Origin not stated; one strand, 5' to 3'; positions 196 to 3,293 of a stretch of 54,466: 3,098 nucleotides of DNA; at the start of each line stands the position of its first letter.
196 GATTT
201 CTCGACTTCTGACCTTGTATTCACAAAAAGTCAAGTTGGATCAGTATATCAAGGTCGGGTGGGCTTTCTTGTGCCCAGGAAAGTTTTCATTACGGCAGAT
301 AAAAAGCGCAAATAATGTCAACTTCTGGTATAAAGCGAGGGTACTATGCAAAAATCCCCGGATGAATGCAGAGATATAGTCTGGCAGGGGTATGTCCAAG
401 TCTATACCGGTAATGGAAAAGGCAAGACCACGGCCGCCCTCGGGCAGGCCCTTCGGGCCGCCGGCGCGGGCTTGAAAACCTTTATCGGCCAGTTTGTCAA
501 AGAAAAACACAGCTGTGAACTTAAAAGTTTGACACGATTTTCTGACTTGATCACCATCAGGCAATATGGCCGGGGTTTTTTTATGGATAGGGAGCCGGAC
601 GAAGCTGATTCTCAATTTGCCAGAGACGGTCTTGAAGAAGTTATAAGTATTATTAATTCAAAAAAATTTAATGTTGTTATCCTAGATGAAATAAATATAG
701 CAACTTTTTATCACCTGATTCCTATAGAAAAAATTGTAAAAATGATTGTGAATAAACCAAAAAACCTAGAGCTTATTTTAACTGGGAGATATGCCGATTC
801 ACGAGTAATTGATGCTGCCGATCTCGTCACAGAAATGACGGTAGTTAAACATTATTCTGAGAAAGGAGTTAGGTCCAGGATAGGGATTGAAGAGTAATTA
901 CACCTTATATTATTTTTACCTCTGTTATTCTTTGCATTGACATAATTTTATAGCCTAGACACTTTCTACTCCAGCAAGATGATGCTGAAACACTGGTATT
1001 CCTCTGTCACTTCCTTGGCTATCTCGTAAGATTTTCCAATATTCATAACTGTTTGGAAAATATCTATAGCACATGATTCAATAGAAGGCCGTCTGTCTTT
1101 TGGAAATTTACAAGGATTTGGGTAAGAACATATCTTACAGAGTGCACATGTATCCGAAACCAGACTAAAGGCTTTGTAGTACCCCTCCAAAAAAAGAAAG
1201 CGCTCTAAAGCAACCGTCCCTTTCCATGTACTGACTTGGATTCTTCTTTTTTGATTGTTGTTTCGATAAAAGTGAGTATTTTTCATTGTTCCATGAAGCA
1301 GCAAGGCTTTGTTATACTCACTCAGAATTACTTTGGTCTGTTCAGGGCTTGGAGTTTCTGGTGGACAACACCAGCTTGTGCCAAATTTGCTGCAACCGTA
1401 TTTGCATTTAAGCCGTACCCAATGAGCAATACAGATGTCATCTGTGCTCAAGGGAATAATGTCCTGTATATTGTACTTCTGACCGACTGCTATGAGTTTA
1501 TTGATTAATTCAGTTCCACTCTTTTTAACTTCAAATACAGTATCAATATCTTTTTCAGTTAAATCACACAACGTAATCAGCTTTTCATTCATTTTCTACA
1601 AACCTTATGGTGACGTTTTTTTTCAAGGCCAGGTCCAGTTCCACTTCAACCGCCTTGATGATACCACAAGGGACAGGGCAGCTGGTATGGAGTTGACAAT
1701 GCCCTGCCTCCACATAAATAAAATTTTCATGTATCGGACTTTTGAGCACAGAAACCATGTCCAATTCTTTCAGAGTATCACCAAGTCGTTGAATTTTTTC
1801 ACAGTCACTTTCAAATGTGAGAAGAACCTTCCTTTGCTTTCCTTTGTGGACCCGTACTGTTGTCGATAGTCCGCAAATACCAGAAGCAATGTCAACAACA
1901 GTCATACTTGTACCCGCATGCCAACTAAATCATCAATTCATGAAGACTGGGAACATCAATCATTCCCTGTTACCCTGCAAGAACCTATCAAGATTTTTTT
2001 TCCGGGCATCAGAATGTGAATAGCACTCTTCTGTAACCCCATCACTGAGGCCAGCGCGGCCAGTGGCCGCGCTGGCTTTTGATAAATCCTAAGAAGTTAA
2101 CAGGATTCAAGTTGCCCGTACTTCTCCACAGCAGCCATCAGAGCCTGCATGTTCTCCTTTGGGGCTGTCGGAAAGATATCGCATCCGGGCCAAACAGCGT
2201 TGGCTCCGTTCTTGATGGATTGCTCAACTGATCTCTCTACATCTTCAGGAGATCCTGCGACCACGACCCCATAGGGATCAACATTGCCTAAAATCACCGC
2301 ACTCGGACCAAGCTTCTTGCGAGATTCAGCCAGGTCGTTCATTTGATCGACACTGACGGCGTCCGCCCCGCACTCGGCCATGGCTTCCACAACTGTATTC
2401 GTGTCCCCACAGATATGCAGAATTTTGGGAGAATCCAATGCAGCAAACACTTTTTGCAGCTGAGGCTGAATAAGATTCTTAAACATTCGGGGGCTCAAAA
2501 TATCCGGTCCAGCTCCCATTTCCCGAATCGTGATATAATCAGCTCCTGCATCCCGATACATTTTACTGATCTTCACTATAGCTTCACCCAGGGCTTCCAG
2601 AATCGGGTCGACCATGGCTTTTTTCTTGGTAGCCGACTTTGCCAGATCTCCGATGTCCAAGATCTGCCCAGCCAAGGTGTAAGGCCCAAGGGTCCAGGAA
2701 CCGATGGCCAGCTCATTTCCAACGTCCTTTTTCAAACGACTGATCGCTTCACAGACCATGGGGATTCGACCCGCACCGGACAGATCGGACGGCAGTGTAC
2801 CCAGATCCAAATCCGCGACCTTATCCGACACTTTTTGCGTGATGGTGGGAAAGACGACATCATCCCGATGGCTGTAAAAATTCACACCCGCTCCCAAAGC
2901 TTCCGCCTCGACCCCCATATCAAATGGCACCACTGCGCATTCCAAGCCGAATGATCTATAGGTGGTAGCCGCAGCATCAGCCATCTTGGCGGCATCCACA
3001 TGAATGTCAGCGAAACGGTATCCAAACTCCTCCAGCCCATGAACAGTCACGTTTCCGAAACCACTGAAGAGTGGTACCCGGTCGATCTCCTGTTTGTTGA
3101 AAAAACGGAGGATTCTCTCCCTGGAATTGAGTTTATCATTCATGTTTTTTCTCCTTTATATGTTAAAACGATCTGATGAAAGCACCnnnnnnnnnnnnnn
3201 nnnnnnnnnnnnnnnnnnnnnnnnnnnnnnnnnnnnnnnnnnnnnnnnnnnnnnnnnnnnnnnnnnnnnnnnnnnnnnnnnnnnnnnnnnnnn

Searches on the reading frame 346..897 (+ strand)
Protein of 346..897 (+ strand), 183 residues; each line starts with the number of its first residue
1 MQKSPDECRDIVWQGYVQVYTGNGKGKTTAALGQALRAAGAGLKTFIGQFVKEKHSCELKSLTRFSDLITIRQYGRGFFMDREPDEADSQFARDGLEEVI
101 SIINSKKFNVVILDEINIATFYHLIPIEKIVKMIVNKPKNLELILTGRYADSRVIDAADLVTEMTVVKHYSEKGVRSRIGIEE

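Call 36: search_protein_families(library=pfam, proteins=[window:346-897:+], max_evalue=0.00001)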
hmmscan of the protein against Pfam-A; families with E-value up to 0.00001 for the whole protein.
window:346-897:+ (183 aa): 1 family
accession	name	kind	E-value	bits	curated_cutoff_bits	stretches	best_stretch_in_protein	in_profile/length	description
PF02572.21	CobA_CobO_BtuR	-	3.1e-58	197.2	25.7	1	14-182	2-171/172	ATP:corrinoid adenosyltransferase BtuR/CobO/CobP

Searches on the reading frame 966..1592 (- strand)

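Call 7: search_protein_families(library=pfam, proteins=[window:966-1592:-], max_evalue=0.001)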
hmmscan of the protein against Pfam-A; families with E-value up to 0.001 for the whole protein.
window:966-1592:- (208 aa): 1 family
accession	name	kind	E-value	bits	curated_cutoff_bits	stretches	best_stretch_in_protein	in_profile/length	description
PF10050.14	DUF2284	-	2.3e-44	151.4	25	1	48-207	3-161/161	Predicted metal-binding protein (DUF2284)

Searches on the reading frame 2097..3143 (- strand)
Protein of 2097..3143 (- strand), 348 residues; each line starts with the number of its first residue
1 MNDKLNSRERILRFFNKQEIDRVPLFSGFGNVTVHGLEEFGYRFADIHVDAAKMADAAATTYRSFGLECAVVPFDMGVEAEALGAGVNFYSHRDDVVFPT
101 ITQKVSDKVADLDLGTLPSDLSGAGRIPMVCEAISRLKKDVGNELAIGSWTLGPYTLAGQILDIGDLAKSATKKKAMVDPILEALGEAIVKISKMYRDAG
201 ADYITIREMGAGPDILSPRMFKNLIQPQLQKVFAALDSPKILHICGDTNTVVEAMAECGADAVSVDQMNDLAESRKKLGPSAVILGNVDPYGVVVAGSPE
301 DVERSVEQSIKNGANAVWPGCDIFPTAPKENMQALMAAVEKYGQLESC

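Call 7: search_protein_families(library=pfam, proteins=[window:2097-3143:-], max_evalue=0.001)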
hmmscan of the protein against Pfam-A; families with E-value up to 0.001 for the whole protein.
window:2097-3143:- (348 aa): 1 family
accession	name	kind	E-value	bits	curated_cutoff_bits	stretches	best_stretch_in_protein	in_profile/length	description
PF01208.23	URO-D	-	1e-67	229.1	23.9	1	7-342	2-346/346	Uroporphyrinogen decarboxylase (URO-D)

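Call 57: search_protein_families(library=ncbifam, proteins=[window:2097-3143:-], max_evalue=0.00001)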
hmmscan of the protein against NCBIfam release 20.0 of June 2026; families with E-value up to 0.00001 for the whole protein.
window:2097-3143:- (348 aa): 5 families
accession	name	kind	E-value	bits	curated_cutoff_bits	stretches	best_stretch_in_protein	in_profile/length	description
NF004889.0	PRK06252.1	subfamily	5.1e-80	269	244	1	4-343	3-337/340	methylcobalamin:coenzyme M methyltransferase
NF040654.1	MtaA_Meth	equivalog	8.4e-73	245.2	400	1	6-342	2-335/337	methylcobamide:CoM methyltransferase MtaA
TIGR01463.1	mtaA_cmuA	subfamily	7e-67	226.1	235.4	1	5-341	3-337/340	MtaA/CmuA family methyltransferase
NF041608.1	methylcob_mtaseMtbA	equivalog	7e-52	176.6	600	1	7-339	6-334/339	methylcobamide:CoM methyltransferase MtbA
TIGR01464.1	hemE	equivalog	3.1e-22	79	302.95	1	44-340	39-337/338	uroporphyrinogen decarboxylase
